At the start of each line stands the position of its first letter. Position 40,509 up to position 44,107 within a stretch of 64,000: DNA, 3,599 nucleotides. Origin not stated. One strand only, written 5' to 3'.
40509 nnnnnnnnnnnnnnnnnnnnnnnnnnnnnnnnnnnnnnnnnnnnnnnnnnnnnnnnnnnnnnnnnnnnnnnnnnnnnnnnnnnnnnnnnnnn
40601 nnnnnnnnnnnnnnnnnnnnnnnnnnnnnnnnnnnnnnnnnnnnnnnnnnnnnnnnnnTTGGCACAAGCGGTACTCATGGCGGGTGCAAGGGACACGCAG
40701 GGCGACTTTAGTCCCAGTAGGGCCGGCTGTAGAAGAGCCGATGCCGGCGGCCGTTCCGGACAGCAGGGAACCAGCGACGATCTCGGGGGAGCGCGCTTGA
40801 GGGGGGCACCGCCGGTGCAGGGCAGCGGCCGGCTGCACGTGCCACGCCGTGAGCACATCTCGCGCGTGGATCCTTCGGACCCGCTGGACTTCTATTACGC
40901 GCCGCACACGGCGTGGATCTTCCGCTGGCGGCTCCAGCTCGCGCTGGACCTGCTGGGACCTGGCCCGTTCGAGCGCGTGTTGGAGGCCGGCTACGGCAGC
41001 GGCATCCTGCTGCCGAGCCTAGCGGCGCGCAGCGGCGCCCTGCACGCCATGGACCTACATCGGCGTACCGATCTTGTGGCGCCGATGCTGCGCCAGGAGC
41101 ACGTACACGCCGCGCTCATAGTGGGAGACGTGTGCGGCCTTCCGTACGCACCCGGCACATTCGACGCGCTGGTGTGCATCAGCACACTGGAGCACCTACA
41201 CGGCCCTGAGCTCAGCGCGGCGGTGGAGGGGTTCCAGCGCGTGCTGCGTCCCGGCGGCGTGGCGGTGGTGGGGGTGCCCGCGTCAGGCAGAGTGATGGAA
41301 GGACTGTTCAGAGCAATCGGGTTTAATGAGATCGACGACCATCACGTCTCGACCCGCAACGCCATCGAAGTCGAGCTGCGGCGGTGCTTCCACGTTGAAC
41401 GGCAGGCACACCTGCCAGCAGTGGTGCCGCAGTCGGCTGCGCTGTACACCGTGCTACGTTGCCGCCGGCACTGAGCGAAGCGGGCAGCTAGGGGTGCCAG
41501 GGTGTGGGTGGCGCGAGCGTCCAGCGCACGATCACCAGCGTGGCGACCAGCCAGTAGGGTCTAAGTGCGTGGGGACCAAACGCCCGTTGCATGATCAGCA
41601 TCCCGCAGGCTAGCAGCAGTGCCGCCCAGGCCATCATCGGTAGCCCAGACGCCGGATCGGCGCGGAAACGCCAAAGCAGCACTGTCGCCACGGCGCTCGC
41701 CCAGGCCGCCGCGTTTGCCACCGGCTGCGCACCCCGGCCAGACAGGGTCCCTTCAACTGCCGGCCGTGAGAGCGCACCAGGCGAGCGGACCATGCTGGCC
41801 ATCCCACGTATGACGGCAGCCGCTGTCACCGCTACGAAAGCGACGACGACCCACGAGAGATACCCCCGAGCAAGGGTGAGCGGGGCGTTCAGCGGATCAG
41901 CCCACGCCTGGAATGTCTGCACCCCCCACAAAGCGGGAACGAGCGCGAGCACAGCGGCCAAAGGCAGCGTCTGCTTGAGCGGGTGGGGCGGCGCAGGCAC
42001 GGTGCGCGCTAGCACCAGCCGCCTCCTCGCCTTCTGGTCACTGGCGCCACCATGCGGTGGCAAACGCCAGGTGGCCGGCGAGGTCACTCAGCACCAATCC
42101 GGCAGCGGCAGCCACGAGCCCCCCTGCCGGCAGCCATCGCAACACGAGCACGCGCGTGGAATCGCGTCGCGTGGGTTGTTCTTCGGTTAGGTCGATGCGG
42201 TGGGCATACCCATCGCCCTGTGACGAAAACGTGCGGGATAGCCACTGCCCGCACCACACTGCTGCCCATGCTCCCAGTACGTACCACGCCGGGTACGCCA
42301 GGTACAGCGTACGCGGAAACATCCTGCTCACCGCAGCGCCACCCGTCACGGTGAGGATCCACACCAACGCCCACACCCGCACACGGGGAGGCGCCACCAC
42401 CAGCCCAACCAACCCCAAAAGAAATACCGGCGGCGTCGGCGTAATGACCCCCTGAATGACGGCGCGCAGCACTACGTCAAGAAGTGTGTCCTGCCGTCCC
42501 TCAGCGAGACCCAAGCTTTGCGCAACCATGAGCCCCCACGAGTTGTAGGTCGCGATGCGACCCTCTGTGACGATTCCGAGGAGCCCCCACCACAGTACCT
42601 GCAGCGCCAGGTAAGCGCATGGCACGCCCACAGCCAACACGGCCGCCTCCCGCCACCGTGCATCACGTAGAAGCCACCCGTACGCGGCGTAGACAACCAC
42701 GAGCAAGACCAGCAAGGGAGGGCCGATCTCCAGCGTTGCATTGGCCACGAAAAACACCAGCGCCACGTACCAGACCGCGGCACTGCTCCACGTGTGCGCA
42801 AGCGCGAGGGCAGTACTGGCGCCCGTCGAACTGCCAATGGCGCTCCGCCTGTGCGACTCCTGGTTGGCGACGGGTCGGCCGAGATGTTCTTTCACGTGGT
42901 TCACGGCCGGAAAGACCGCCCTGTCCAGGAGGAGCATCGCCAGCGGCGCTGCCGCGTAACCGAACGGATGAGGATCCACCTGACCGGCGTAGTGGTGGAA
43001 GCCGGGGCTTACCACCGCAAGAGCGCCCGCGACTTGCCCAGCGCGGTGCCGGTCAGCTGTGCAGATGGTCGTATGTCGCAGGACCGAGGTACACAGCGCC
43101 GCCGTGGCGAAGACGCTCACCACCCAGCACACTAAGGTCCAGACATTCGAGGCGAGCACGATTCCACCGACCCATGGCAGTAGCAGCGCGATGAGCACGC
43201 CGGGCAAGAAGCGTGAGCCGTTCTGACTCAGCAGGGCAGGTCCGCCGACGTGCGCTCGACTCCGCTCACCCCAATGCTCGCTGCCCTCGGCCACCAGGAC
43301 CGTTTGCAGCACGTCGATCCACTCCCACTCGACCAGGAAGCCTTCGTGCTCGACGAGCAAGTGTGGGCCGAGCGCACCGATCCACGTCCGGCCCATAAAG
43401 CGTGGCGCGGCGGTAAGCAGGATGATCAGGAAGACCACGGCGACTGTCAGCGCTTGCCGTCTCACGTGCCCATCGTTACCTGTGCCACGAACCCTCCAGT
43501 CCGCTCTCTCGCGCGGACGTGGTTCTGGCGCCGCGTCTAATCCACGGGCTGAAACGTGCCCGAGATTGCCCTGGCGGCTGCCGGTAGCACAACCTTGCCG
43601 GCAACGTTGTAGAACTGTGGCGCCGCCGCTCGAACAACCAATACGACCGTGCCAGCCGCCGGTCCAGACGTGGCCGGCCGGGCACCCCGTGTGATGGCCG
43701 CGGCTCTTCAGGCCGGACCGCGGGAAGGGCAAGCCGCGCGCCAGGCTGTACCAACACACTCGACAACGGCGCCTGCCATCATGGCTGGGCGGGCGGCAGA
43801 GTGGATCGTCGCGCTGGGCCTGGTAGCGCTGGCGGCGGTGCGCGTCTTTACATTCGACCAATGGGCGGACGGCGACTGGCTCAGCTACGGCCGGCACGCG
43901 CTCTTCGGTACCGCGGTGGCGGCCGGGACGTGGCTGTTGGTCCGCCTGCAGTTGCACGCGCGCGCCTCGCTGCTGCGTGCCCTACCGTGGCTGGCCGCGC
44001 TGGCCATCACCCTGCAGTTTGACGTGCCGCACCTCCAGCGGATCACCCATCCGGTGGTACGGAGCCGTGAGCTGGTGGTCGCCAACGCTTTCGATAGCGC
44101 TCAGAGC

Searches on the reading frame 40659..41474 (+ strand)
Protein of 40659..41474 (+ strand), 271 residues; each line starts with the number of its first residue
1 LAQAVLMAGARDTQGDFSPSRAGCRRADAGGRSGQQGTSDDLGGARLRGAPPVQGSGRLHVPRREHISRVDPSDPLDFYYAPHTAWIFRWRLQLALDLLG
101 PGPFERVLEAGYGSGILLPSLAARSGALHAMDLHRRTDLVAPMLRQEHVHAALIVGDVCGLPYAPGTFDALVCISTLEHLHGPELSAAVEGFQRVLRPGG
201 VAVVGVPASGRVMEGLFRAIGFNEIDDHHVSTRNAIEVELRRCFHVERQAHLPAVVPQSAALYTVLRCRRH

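Call 12: search_protein_families(library=pfam, proteins=[window:40659-41474:+], max_evalue=0.01)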
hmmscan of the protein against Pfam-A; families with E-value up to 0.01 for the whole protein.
window:40659-41474:+ (271 aa): 5 families
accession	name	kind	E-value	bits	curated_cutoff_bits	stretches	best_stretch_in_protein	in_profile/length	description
PF08241.18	Methyltransf_11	-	2.9e-14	53.9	21.2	1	108-203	1-94/95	Methyltransferase domain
PF13649.12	Methyltransf_25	-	5.1e-14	53.2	27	1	107-200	1-97/97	Methyltransferase domain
PF13489.12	Methyltransf_23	-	4.3e-09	36.8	27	1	101-234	20-146/164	Methyltransferase domain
PF08242.18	Methyltransf_12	-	8.1e-08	33.3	30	1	108-201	1-97/98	Methyltransferase domain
PF13847.12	Methyltransf_31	-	0.002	18.2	27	1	151-207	56-112/145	Methyltransferase domain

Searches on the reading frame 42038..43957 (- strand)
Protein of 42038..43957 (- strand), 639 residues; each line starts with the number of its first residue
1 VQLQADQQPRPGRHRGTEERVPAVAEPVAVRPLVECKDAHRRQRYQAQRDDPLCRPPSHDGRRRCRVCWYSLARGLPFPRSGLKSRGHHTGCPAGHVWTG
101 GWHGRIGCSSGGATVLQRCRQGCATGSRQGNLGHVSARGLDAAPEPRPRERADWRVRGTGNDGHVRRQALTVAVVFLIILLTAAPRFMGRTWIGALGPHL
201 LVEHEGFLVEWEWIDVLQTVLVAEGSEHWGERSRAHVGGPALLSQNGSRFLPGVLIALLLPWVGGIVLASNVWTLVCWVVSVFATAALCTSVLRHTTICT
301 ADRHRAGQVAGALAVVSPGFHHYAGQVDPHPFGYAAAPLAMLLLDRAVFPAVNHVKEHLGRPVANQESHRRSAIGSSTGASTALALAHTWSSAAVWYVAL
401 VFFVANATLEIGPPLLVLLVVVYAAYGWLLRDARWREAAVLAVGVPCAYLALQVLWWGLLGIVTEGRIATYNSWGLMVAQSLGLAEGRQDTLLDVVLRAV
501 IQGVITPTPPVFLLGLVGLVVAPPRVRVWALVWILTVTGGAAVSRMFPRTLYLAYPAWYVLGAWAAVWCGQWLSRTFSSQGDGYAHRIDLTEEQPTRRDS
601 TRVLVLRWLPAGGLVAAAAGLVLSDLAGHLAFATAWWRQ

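Call 11: search_protein_families(library=pfam, proteins=[window:42038-43957:-], max_evalue=0.01)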
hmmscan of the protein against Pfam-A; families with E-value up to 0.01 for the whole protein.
window:42038-43957:- (639 aa): 0 families

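Call 30: search_protein_families(library=pfam, proteins=[window:42038-43957:-], max_evalue=10)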
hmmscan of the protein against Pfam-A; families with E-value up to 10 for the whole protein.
window:42038-43957:- (639 aa): 1 family
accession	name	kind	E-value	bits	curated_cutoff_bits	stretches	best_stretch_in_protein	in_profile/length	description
PF04956.18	TrbC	-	0.39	11.4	27.9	1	415-449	55-89/98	TrbC/VIRB2 pilin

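Call 58: search_protein_families(library=ncbifam, proteins=[window:42038-43957:-], max_evalue=1)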
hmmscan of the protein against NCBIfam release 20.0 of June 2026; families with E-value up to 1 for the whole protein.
window:42038-43957:- (639 aa): 1 family
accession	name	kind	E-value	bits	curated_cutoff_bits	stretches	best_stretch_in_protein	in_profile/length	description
NF053813.1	MFS_TcaB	equivalog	0.059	12.1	475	1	255-303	141-189/396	putative multidrug effflux MFS transporter TcaB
